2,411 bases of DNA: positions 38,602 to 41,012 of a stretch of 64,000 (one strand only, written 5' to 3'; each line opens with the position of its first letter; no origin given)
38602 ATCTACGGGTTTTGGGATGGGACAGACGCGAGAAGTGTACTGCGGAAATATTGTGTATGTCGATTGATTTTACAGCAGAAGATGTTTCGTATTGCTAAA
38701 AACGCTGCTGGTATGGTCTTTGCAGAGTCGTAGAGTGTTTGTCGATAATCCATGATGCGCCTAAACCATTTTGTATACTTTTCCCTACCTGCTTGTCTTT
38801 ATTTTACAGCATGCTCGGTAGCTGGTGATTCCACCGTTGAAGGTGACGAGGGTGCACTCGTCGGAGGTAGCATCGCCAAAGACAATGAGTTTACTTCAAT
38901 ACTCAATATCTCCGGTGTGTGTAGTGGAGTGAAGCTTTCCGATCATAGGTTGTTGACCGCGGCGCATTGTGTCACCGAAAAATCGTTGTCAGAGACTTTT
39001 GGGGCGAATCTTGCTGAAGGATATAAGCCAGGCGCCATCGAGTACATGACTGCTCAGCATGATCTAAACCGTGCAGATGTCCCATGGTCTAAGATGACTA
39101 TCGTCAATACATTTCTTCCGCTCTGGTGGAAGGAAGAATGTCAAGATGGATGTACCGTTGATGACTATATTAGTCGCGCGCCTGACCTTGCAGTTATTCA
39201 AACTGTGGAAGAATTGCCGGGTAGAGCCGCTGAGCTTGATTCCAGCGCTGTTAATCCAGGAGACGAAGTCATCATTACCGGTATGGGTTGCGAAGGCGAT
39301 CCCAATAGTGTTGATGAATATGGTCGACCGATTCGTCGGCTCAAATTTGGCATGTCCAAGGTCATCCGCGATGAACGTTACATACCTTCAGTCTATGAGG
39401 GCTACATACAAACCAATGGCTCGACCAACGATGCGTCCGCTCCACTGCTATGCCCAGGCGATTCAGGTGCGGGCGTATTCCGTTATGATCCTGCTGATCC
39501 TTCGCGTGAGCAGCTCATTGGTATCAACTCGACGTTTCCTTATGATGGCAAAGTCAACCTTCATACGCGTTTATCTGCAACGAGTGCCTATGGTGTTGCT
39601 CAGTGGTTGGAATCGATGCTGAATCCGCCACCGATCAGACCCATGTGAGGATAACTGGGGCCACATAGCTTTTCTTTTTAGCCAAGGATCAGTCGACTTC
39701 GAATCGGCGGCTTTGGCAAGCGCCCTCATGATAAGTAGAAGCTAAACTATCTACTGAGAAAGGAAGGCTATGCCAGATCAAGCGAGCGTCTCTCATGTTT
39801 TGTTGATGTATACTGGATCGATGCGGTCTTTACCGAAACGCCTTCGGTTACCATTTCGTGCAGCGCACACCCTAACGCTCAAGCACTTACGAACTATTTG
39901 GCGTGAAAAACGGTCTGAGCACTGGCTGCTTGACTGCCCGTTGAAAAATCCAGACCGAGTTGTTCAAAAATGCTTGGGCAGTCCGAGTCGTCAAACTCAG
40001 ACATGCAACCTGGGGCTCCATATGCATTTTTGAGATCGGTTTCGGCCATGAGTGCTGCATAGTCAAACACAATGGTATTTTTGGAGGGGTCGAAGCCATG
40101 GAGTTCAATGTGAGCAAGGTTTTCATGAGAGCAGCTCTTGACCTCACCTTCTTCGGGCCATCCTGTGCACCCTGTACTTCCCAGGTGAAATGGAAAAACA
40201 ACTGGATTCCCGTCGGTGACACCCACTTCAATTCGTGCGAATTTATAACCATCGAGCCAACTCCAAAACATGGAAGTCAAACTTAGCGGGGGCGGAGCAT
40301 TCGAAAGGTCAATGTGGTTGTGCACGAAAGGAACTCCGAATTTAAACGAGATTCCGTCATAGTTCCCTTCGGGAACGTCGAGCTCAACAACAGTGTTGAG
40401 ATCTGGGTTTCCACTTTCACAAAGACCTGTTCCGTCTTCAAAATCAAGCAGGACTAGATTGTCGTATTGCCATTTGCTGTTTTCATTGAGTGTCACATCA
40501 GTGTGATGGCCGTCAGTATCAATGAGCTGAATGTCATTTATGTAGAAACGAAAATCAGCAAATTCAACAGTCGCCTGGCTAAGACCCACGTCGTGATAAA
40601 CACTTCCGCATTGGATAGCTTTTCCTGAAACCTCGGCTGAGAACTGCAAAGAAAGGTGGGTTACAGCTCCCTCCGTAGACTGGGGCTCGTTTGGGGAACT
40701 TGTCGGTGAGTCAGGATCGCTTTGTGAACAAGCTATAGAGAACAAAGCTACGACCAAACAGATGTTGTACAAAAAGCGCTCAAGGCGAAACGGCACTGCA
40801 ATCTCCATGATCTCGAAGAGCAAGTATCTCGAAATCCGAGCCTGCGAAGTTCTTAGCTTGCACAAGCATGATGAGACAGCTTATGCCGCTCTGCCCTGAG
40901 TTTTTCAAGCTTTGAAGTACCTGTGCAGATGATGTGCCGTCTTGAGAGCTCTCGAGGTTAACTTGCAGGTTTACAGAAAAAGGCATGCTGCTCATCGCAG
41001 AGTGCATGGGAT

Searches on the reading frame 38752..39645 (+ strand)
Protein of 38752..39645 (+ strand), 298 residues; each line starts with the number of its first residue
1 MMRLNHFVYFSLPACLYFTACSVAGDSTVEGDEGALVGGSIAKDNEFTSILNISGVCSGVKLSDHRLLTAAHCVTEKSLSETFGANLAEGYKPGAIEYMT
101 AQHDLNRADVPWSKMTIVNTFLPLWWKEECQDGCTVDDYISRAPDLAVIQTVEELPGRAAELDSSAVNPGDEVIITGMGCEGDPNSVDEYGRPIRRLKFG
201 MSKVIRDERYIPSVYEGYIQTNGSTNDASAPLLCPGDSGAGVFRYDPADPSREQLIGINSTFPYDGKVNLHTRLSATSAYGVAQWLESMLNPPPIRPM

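Call 56: search_protein_families(library=ncbifam, proteins=[P0121, P0122, P0123], max_evalue=0.01)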
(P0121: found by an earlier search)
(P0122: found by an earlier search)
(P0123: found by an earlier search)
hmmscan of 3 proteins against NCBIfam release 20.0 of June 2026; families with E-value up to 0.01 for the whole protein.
P0121 (726 aa): 1 family
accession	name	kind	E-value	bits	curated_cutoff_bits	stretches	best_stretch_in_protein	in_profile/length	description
NF047494.1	Lepto_SBBP_lipo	equivalog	0.0001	21.1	400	1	415-545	280-425/466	SBBP repeat beta-propeller lipoprotein, LipL53 family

P0122 (950 aa): 1 family
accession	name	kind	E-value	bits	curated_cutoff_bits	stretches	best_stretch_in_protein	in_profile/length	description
NF053691.1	BamM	equivalog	3.1e-06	26.4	315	1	46-82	260-296/376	BamM family beta-barrel-assembly machinery protein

P0123 (795 aa): 0 families

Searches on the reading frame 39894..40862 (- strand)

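Call 32: search_protein_families(library=pfam, proteins=[window:39894-40862:-], max_evalue=0.001)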
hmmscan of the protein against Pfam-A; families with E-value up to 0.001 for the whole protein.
window:39894-40862:- (322 aa): 1 family
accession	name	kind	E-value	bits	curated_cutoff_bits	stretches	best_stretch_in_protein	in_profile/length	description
PF20243.3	MbnP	-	1.3e-38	133.3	27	1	69-288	3-189/189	MbnP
